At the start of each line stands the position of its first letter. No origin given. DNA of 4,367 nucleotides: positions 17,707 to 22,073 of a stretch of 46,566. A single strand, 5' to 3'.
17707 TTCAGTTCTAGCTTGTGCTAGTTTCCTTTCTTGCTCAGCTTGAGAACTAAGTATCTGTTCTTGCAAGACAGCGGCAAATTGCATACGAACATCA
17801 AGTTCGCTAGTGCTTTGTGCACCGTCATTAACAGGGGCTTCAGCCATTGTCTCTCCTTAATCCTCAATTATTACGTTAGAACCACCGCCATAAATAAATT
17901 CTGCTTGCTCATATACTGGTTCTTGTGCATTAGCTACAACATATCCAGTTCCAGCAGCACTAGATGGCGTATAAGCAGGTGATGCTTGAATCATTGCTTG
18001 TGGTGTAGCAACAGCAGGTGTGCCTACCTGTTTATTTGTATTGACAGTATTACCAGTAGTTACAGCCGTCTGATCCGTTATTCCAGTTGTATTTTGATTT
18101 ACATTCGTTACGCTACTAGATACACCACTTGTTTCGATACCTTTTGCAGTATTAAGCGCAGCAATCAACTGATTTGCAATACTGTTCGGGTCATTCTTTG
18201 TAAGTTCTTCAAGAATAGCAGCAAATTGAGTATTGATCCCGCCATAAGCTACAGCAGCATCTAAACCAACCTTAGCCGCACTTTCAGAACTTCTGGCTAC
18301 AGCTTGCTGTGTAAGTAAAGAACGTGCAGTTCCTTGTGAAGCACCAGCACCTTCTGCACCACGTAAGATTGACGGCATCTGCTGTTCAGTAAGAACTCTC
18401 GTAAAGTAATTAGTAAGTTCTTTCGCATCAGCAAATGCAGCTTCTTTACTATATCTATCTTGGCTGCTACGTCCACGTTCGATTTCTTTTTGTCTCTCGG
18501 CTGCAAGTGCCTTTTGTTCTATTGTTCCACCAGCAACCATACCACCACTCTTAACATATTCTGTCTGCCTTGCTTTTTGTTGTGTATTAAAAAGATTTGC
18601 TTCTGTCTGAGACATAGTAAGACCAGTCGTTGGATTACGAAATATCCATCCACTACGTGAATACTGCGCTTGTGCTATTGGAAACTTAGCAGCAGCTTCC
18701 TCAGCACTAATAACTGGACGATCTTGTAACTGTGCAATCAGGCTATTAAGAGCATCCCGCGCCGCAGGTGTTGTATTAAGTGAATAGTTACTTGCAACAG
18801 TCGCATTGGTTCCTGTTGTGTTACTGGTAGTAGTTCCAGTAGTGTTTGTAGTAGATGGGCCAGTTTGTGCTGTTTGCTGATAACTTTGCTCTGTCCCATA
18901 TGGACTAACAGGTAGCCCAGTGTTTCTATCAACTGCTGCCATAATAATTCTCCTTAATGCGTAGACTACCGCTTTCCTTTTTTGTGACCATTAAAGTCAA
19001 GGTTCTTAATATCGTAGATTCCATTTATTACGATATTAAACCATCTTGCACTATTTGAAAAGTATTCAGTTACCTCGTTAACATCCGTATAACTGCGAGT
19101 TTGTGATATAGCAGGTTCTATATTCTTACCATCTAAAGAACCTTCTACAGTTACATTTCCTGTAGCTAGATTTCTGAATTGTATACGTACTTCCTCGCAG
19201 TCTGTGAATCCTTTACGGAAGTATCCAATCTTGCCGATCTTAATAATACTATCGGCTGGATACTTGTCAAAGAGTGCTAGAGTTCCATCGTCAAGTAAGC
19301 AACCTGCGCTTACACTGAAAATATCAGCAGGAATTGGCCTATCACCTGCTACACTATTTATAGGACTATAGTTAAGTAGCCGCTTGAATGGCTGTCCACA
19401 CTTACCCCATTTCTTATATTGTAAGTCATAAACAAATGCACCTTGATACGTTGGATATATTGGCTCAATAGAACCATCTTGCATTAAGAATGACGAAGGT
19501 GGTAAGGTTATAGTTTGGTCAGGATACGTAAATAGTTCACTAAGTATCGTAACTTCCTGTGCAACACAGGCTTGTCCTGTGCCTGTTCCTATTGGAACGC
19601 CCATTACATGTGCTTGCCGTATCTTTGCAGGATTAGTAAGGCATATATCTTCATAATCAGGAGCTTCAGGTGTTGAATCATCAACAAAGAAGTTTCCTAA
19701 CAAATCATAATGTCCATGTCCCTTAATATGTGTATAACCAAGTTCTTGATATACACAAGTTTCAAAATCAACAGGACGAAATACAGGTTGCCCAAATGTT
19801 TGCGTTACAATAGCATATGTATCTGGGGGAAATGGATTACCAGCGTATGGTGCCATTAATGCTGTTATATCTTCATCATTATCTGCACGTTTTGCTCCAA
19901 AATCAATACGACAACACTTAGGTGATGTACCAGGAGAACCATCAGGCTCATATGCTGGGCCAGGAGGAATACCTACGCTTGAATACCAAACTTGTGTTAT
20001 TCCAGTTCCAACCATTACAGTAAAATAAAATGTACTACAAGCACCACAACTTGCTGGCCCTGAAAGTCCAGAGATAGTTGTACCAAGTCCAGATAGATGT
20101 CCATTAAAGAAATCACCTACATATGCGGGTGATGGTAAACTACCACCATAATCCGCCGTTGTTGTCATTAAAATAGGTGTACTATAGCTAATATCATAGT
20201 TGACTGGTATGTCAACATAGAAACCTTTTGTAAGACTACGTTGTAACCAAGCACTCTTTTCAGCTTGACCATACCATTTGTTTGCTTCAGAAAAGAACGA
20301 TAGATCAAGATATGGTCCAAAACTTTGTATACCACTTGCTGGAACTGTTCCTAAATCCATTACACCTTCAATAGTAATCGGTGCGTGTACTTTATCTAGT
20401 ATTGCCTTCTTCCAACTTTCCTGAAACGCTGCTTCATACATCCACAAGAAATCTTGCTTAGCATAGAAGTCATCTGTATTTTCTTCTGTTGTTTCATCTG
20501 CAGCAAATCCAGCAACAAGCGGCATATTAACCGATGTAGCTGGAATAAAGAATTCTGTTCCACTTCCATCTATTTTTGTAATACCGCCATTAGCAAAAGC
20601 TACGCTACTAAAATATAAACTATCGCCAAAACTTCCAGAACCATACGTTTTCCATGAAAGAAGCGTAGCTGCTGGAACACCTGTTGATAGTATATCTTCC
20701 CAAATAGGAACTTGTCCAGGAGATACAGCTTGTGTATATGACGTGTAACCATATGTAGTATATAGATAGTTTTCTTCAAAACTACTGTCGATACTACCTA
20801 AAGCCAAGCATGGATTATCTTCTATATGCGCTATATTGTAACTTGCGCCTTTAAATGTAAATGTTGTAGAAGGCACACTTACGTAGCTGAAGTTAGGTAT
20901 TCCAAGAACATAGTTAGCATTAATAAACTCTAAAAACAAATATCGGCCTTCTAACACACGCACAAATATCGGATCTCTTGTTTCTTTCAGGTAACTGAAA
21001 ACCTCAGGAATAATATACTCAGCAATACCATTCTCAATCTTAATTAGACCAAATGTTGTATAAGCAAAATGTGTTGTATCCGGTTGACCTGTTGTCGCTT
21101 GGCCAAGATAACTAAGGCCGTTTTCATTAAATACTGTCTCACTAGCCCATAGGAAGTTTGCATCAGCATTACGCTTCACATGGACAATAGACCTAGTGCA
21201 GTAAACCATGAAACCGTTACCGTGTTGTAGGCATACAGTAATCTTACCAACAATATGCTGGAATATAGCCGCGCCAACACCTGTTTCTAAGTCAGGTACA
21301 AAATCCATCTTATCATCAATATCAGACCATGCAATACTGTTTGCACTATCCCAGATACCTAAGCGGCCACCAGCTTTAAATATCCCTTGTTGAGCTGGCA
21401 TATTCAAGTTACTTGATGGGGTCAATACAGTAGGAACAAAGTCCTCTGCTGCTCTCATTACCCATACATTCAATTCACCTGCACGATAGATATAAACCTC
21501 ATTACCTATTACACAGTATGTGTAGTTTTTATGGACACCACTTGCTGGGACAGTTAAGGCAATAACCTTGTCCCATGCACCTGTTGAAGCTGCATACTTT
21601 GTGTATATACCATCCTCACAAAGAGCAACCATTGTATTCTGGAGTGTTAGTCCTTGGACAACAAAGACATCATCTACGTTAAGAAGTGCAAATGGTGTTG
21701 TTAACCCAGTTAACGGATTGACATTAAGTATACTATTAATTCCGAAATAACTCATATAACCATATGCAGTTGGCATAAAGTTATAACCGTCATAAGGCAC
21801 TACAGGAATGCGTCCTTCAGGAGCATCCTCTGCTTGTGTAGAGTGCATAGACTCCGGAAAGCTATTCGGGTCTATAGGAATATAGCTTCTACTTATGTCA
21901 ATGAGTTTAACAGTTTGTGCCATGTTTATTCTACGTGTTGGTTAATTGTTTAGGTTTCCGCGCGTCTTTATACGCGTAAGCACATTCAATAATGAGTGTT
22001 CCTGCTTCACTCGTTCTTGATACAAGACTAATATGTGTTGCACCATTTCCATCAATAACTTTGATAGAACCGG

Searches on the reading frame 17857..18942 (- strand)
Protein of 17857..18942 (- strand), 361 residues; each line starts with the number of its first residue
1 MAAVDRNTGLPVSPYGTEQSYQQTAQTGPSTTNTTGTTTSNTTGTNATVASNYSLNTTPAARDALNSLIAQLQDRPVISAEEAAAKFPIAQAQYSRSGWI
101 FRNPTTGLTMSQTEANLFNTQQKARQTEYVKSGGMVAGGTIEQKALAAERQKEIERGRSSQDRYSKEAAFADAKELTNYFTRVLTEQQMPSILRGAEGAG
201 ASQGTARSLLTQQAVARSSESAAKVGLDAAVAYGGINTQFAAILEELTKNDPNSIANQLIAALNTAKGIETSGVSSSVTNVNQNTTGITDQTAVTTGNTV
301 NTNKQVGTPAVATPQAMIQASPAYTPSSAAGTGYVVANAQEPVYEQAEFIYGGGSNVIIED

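Call 6: search_protein_families(library=phrogs, proteins=[window:17857-18942:-], max_evalue=0.01)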
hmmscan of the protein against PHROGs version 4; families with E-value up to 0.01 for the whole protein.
window:17857-18942:- (361 aa): 1 family
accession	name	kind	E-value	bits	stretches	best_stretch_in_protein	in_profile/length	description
phrog_16266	-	unknown function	1.5e-16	61.6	1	135-308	88-264/305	-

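Call 83: search_protein_families(library=pfam, proteins=[window:17857-18942:-], max_evalue=0.01)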
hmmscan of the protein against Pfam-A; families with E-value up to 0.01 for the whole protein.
window:17857-18942:- (361 aa): 0 families

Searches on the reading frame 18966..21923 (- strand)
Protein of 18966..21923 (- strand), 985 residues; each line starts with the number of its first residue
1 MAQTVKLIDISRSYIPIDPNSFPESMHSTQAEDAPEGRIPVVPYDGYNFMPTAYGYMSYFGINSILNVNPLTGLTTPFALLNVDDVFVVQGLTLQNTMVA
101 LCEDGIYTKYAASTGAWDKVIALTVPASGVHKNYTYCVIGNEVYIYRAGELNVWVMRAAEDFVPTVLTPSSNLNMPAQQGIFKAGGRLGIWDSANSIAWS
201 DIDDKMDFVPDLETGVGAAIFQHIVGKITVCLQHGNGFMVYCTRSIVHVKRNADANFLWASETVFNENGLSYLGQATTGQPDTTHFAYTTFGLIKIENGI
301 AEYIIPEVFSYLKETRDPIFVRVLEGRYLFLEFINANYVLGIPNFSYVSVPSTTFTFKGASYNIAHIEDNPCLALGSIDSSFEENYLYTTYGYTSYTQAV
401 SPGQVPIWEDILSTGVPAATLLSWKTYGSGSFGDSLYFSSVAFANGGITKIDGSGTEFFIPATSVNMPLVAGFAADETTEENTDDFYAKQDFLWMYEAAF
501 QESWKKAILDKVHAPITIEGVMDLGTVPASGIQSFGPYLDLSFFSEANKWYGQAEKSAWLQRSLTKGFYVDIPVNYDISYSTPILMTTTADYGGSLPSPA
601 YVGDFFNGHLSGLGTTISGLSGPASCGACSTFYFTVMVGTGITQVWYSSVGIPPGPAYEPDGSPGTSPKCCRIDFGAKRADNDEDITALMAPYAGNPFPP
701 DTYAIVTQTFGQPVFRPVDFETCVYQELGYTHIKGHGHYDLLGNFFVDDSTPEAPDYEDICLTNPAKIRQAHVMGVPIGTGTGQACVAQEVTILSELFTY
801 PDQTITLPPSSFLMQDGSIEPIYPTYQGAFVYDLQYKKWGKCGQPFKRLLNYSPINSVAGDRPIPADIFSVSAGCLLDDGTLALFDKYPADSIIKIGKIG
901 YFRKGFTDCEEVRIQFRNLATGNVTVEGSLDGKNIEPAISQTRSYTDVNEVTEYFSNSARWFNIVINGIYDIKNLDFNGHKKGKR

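Call 6: search_protein_families(library=phrogs, proteins=[window:18966-21923:-], max_evalue=0.01)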
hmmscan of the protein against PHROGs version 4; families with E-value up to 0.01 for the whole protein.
window:18966-21923:- (985 aa): 1 family
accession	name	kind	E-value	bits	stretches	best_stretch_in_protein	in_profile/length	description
phrog_16563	-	head and packaging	5.2e-58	197.6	1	7-336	8-364/1031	virion structural protein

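Call 83: search_protein_families(library=pfam, proteins=[window:18966-21923:-], max_evalue=0.01)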
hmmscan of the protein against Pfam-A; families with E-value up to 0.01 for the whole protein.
window:18966-21923:- (985 aa): 0 families
